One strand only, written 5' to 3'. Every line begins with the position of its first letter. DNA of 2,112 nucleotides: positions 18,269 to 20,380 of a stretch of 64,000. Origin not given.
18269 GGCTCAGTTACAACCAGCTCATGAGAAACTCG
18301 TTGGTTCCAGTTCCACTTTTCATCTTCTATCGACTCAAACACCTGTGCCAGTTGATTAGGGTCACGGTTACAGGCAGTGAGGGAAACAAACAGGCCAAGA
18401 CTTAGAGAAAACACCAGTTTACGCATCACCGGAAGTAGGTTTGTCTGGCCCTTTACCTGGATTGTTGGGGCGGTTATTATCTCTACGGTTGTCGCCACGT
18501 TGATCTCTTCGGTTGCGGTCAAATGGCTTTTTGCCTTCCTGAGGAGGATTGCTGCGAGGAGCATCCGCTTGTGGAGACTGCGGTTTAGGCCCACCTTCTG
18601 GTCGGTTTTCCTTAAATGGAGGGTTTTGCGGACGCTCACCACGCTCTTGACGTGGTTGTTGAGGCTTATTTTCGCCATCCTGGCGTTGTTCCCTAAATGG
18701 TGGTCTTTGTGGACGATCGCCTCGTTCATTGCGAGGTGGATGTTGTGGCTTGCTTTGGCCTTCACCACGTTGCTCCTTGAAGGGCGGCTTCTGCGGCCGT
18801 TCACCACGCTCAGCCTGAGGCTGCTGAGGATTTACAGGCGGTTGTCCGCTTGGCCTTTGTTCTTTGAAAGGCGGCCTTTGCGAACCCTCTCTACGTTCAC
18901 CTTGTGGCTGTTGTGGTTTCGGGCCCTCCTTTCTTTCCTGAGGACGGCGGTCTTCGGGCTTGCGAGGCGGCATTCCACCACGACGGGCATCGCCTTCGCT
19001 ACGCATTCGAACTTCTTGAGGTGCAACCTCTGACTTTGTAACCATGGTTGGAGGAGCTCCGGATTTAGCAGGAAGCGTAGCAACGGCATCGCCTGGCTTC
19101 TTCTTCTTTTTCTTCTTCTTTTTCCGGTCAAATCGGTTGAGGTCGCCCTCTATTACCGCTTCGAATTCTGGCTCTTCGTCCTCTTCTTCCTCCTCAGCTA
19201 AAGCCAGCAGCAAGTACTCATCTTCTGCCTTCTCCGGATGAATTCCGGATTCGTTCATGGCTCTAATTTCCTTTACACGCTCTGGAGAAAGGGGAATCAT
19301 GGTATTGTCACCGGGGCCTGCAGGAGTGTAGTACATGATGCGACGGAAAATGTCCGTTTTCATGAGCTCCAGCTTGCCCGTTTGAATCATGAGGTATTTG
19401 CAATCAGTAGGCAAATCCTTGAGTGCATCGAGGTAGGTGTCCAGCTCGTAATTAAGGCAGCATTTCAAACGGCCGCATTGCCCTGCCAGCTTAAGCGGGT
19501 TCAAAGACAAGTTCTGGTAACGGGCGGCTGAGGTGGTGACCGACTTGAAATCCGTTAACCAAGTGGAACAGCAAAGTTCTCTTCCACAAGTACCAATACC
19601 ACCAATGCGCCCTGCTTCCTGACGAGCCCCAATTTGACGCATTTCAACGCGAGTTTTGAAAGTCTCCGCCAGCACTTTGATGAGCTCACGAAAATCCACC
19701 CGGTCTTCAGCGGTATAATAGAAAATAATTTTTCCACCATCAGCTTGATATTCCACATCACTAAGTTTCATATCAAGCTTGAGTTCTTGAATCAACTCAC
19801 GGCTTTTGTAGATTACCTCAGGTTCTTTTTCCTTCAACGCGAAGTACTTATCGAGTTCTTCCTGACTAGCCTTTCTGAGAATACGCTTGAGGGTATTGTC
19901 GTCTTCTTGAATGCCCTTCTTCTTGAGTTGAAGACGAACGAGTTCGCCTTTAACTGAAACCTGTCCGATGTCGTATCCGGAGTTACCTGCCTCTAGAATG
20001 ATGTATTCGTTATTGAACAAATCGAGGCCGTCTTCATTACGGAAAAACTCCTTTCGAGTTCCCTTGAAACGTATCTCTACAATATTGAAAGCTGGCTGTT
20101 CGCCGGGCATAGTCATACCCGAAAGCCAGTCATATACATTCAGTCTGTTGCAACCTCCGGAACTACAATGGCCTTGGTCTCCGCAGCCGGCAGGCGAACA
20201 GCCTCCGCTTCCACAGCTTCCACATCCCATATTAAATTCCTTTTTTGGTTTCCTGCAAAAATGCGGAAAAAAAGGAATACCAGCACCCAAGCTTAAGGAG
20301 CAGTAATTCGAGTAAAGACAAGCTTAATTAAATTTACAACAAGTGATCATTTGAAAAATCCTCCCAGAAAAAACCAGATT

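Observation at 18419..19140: PSP1/RicT-like protein carrying an (AAG/AAA)9 poly-lysine tract and four roughly 28-aa Pro/Gln/Glu/Arg-rich repeats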

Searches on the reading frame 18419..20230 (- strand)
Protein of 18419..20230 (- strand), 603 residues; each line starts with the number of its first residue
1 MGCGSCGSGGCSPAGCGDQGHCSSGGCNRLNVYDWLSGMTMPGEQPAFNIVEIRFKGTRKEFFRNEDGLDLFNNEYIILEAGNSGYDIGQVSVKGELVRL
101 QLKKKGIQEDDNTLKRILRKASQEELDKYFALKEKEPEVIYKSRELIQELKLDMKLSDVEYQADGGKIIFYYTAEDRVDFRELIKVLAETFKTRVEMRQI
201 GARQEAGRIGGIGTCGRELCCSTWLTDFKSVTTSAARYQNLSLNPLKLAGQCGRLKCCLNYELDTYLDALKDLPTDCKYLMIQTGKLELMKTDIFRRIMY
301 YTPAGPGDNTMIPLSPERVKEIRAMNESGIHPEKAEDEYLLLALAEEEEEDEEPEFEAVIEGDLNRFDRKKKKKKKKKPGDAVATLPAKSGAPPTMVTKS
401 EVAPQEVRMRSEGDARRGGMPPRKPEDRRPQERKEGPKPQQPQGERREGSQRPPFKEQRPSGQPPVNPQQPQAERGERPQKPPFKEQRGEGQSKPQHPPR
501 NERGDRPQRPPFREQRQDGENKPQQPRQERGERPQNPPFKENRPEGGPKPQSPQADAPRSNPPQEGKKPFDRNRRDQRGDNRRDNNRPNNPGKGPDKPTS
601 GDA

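Call 4: search_protein_families(library=pfam, proteins=[window:18419-20230:-], max_evalue=0.01)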
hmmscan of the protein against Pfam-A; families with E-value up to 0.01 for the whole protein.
window:18419-20230:- (603 aa): 1 family
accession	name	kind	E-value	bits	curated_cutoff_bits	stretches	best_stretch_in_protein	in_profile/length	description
PF04468.17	PSP1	-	3e-32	111.2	27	1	115-200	1-86/86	PSP1 C-terminal conserved region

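Call 5: search_protein_families(library=ncbifam, proteins=[window:18419-20230:-], max_evalue=0.01)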
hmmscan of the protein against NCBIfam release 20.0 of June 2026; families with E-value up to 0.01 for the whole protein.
window:18419-20230:- (603 aa): 1 family
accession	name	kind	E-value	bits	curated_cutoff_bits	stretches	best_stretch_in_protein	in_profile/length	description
NF041131.1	RicT_YaaT_fam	subfamily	4.6e-77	258.4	70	1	76-295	2-213/213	regulatory iron-sulfur-containing complex subunit RicT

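Call 10: find_homologous_proteins(query=window:18419-20230:-, max_evalue=1e-10)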
Query window:18419-20230:- (603 aa): 8000 proteins with E <= 1e-10 among 8000 candidates; the best 120 are listed.
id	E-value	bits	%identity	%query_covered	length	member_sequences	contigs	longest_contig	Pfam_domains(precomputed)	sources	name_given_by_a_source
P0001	0.0e+0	1375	100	100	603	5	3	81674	PF28472.1,PF04468.18,PF28473.1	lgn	-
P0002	0.0e+0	1112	82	98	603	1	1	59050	PF28472.1,PF04468.18,PF28473.1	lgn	-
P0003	2.3e-255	867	69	95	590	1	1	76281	PF28472.1,PF04468.18,PF28473.1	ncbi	-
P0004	1.1e-160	555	53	78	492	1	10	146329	PF28472.1,PF04468.18,PF28473.1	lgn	-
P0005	3.0e-156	540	50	85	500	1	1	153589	PF28472.1,PF04468.18,PF28473.1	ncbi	-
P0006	6.3e-154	532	49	94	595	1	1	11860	PF28472.1,PF04468.18,PF28473.1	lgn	-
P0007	7.3e-154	532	60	60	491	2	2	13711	PF28472.1,PF04468.18,PF28473.1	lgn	-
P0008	1.2e-153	531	60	60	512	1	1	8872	PF28472.1,PF04468.18,PF28473.1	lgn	-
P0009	1.5e-153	531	62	59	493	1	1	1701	PF28472.1,PF04468.18,PF28473.1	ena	-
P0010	1.3e-152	528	50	78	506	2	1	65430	PF28472.1,PF04468.18,PF28473.1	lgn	-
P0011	8.4e-152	525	60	60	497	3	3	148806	PF28472.1,PF04468.18,PF28473.1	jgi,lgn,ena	-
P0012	9.8e-152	525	61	59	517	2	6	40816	PF28472.1,PF04468.18,PF28473.1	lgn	-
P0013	1.6e-151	524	50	84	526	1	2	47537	PF28472.1,PF04468.18,PF28473.1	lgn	-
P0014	2.2e-151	524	60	61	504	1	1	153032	PF28472.1,PF04468.18,PF28473.1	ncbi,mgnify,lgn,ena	mgnify:CR=1 FL=1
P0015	4.6e-151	523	52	80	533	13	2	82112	PF28472.1,PF04468.18,PF28473.1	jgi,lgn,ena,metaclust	metaclust:\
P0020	2.3e-150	520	52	80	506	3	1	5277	PF28472.1,PF04468.18,PF28473.1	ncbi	-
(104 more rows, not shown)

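Call 15: find_encoding_contigs(protein=P0002, flank=6000, max_places=3)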
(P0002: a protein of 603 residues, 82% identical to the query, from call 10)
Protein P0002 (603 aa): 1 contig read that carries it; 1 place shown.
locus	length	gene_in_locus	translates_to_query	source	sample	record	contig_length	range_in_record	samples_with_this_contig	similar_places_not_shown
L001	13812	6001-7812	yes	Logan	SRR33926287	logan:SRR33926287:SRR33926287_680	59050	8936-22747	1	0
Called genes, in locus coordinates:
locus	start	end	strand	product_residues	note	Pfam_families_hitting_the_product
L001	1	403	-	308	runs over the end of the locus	PF00389:2-Hacid_dh, PF02826:2-Hacid_dh_C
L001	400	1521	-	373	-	PF00266:Aminotran_5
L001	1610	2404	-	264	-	PF00072:Response_reg, PF04397:LytTR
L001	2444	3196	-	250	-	-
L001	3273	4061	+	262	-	PF00561:Abhydrolase_1, PF00975:Thioesterase, PF07819:PGAP1 (faint), PF12146:Hydrolase_4, PF12697:Abhydrolase_6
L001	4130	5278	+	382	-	PF00326:Peptidase_S9 (faint)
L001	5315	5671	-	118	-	PF07719:TPR_2 (faint), PF13181:TPR_8 (faint), PF00515:TPR_1 (weak)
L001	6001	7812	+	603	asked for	PF04468:PSP1, PF28472:PSP1_3rd, PF28473:YaaT_C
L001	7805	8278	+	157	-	PF14109:GldH_lipo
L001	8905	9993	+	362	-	PF13426:PAS_9 (faint), PF08447:PAS_3, PF00989:PAS, PF08448:PAS_4 (weak)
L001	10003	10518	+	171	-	PF08447:PAS_3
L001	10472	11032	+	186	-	PF00989:PAS, PF13426:PAS_9 (weak), PF08447:PAS_3 (weak)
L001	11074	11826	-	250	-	PF00198:2-oxoacid_dh (faint)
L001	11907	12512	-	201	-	-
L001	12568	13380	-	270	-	PF00254:FKBP_C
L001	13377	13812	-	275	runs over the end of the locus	PF00254:FKBP_C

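Call 16: find_encoding_contigs(protein=P0003, flank=6000, max_places=3)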
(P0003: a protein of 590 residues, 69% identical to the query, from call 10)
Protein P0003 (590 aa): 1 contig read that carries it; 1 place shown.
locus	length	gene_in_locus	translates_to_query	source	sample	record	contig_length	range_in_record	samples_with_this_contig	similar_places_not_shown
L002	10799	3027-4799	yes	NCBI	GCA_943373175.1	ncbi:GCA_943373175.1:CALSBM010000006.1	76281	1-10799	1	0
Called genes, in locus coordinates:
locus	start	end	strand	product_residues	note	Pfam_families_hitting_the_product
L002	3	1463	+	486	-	?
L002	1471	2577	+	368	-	PF25852:DUF6242_C (faint), PF14870:PSII_BNR (faint), PF15902:Sortilin-Vps10 (faint), PF02012:BNR (faint)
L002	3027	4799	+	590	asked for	PF04468:PSP1, PF28472:PSP1_3rd, PF28473:YaaT_C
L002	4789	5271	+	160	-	PF14109:GldH_lipo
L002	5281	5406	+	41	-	-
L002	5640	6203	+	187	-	PF14066:DUF4256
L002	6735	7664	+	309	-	PF00348:polyprenyl_synt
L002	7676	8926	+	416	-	PF01551:Peptidase_M23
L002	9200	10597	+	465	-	PF00989:PAS (weak), PF08448:PAS_4 (weak), PF13426:PAS_9 (weak), PF08447:PAS_3, PF02518:HATPase_c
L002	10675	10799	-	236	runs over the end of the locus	-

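Call 17: list_cluster_members(proteins=[window:18419-20230:-, P0001])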
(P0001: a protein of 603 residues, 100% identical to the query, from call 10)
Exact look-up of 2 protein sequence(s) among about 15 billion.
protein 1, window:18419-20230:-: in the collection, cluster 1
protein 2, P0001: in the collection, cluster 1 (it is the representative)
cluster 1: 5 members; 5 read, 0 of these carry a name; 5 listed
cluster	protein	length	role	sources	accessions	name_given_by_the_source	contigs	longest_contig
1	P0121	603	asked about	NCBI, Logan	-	-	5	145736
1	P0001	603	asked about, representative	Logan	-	-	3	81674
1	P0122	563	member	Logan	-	-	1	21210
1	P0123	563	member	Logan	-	-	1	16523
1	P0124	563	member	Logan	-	-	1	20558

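Call 26: find_related_loci(query=window:18419-20230:-, collection=genome_contigs, flank=3000)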
Query window:18419-20230:- (603 aa) in genome_contigs; peptide patterns used: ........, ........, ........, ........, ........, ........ (x = any residue, [..] = any of these).
600 stretches matched a pattern (row limit reached: there are more); 8 encode a relative of the query (tblastn E <= 1e-3); 8 distinct loci.
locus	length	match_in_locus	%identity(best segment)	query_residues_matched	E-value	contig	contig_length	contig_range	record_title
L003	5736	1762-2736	46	14-332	4e-88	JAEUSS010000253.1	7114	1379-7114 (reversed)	MAG: Prolixibacteraceae bacterium isolate new MAG-309 k141_3884380, whole genome shotgun sequence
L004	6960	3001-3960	46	19-332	1e-85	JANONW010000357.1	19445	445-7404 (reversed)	MAG: Prolixibacteraceae bacterium isolate VAR_43_metabat_282_sub VAR_43_k141_155157, whole genome shotgun sequence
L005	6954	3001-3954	46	8-332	4e-85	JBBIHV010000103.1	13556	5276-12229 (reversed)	MAG: Sunxiuqinia sp. isolate SIF170217_bin_122 NODE_5128_length_13556_cov_8.353752, whole genome shotgun sequence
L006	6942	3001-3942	48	22-332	4e-85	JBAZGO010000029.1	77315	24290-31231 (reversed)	MAG: Prolixibacteraceae bacterium isolate SO_2017_LW3_48 NODE_645_length_77315_cov_1.811007_LW162_2017, whole genome sho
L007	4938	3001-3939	47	26-332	5e-85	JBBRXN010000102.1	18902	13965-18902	MAG: Bacteroidales bacterium isolate La4_metabat2.215 La4_metabat2.215_K_1559293_L_18902_cov_67.8985, whole genome shotg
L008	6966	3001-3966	46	10-340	2e-83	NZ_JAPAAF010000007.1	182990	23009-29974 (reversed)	Gaoshiqia sediminis strain A06 scaffold_7_length=182991, whole genome shotgun sequence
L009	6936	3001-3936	46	26-332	7e-83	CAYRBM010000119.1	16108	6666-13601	MAG TPA_asm: uncultured Odoribacter sp. isolate SRP220891_co1_185 genome assembly, contig: NODE_6873_length_16108_cov_8.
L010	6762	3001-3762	43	51-312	3e-65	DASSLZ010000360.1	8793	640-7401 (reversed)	MAG TPA_asm: Candidatus Eisenbacteria bacterium isolate SMAG_U1185 k141_1897030, whole genome shotgun sequence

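Call 44: predict_structure(alignment_id=A3)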
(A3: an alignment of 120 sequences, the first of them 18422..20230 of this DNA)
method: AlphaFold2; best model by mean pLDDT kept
length: 603 residues; sequences in the alignment: 120
mean_pLDDT: 65.4   pTM: 0.43
mean pLDDT of the five models: 65.4, 64.4, 61.8, 59.8, 59.2
residues with pLDDT >= 90: 191; 70-90: 51; 50-70: 104; < 50: 257
segments of 3 or more residues with pLDDT < 50: 1-31, 212-244, 247-259, 354-364, 368-373, 383-392, 394-402, 404-423, 425-430, 432-453, 470-473, 488-491, 493-497, 500-504, 516-537, 539-544, 567-588, 590-592
pLDDT, mean of each block of 10 residues (from residue 1): 41 43 41 54 75 91 96 96 92 91 95 96 97 96 97 95 95 93 97 95 72 44 44 41 45 47 67 90 95 90 88 94 96 84 73 49 46 51 46 47 44 42 47 46 43 47 50 49 49 49 49 51 45 45 50 53 50 40 44 49 48
secondary structure, 60 per line:
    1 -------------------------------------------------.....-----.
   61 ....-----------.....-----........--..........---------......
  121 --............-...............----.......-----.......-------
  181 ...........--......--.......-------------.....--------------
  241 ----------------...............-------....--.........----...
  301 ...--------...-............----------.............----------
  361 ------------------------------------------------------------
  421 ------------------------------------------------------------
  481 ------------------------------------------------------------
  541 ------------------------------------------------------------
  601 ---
elements in order (helices of 4 or more, strands of 3 or more residues): E50-54 E60-64 E76-80 E86-93 H96-105 E115-120 H123-134 H136-150 E155-161 E167-173 H181-191 E194-199 H202-208 H222-226 H257-271 E279-282 E285-293 E298-303 E312-314 H316-327 H338-350

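Call 51: find_encoding_contigs(protein=P0004, flank=2500, max_places=1)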
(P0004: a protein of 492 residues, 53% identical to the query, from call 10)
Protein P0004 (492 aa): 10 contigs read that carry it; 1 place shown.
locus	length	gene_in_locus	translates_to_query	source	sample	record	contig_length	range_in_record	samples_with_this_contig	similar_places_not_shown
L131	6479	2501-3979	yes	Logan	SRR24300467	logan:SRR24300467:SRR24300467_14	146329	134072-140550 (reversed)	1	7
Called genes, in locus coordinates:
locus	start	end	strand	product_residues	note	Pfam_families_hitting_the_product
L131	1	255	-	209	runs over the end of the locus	PF14595:Thioredoxin_9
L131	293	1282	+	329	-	PF12146:Hydrolase_4, PF00561:Abhydrolase_1, PF12697:Abhydrolase_6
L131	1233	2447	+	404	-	PF13177:DNA_pol3_delta2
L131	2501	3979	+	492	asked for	PF04468:PSP1, PF28472:PSP1_3rd, PF28473:YaaT_C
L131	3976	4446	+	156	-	PF14109:GldH_lipo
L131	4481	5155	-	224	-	PF18962:Por_Secre_tail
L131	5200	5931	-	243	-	PF20582:UPF0758_N, PF04002:RadC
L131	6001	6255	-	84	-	PF01649:Ribosomal_S20p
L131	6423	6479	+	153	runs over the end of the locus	PF16267:DUF4920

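Call 52: find_encoding_contigs(protein=P0005, flank=2500, max_places=1)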
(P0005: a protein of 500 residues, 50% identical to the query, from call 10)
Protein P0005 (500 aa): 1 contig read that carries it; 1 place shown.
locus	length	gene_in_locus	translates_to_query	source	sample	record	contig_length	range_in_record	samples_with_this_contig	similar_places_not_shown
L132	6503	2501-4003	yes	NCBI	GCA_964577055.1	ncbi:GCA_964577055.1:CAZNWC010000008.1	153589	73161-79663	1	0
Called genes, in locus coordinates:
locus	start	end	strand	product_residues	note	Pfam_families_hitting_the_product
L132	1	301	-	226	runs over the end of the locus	PF14595:Thioredoxin_9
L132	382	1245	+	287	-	PF12146:Hydrolase_4, PF00561:Abhydrolase_1, PF12697:Abhydrolase_6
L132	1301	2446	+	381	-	PF13177:DNA_pol3_delta2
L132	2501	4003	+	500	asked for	PF04468:PSP1, PF28472:PSP1_3rd, PF28473:YaaT_C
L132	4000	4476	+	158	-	PF14109:GldH_lipo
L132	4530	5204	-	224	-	PF18962:Por_Secre_tail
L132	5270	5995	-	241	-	PF20582:UPF0758_N, PF04002:RadC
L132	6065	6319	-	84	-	PF01649:Ribosomal_S20p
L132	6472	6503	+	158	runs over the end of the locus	PF16267:DUF4920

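Call 53: find_encoding_contigs(protein=P0008, flank=2500, max_places=1)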
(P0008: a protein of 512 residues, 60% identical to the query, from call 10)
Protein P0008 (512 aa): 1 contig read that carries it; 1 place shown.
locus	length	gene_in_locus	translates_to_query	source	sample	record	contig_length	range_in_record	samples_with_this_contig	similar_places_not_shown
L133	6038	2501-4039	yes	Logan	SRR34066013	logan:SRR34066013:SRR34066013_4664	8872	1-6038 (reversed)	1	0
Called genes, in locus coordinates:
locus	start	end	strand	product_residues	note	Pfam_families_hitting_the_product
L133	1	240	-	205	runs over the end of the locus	PF14595:Thioredoxin_9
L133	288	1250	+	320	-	PF00561:Abhydrolase_1, PF12146:Hydrolase_4, PF12697:Abhydrolase_6 (weak)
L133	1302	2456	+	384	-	PF13177:DNA_pol3_delta2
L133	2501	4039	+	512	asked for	PF04468:PSP1, PF28472:PSP1_3rd, PF28473:YaaT_C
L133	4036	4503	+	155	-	PF14109:GldH_lipo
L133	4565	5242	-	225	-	PF18962:Por_Secre_tail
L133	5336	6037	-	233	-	?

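Call 54: find_encoding_contigs(protein=P0020, flank=2500, max_places=1)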
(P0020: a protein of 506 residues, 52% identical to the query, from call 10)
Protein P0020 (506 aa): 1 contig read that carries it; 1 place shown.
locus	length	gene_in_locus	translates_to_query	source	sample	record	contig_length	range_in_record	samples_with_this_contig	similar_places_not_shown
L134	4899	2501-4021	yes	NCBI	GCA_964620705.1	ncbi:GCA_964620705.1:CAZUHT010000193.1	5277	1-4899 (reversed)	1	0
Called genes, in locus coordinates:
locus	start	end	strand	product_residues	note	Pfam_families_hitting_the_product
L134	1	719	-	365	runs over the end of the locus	?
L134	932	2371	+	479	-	PF14356:DUF4403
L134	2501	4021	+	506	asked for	PF04468:PSP1, PF28472:PSP1_3rd, PF28473:YaaT_C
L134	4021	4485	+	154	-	PF14109:GldH_lipo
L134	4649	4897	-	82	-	?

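Call 56: find_encoding_contigs(protein=P0122, flank=1500, max_places=2)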
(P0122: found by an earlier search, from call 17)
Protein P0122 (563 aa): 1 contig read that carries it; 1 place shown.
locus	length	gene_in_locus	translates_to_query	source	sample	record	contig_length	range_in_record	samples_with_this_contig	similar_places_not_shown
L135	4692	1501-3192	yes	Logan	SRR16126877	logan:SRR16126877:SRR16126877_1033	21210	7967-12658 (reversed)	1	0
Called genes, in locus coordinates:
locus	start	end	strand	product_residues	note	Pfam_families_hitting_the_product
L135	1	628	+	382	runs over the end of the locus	PF00326:Peptidase_S9 (weak)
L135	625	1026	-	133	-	PF00515:TPR_1 (faint), PF07719:TPR_2 (faint), PF13181:TPR_8 (faint), PF13428:TPR_14 (faint)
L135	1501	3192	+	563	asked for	PF04468:PSP1, PF28472:PSP1_3rd, PF28473:YaaT_C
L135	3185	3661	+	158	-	PF14109:GldH_lipo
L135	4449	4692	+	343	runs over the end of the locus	PF13188:PAS_8 (faint), PF08447:PAS_3, PF08448:PAS_4 (faint), PF00989:PAS (weak), PF13426:PAS_9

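Call 57: find_encoding_contigs(protein=P0123, flank=1500, max_places=2)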
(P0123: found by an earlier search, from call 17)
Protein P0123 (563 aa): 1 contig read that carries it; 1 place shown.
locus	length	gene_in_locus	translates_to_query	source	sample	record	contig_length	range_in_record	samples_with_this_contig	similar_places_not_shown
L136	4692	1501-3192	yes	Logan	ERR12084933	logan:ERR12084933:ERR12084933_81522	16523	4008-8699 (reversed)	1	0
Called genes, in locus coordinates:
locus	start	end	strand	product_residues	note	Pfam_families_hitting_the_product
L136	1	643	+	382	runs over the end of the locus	PF00326:Peptidase_S9 (weak)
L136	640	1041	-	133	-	PF00515:TPR_1 (faint), PF07719:TPR_2 (faint), PF13181:TPR_8 (faint), PF13428:TPR_14 (faint)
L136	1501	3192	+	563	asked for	PF04468:PSP1, PF28472:PSP1_3rd, PF28473:YaaT_C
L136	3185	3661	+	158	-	PF14109:GldH_lipo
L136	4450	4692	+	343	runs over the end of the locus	PF08448:PAS_4 (faint), PF13188:PAS_8 (faint), PF08447:PAS_3, PF00989:PAS (weak), PF13426:PAS_9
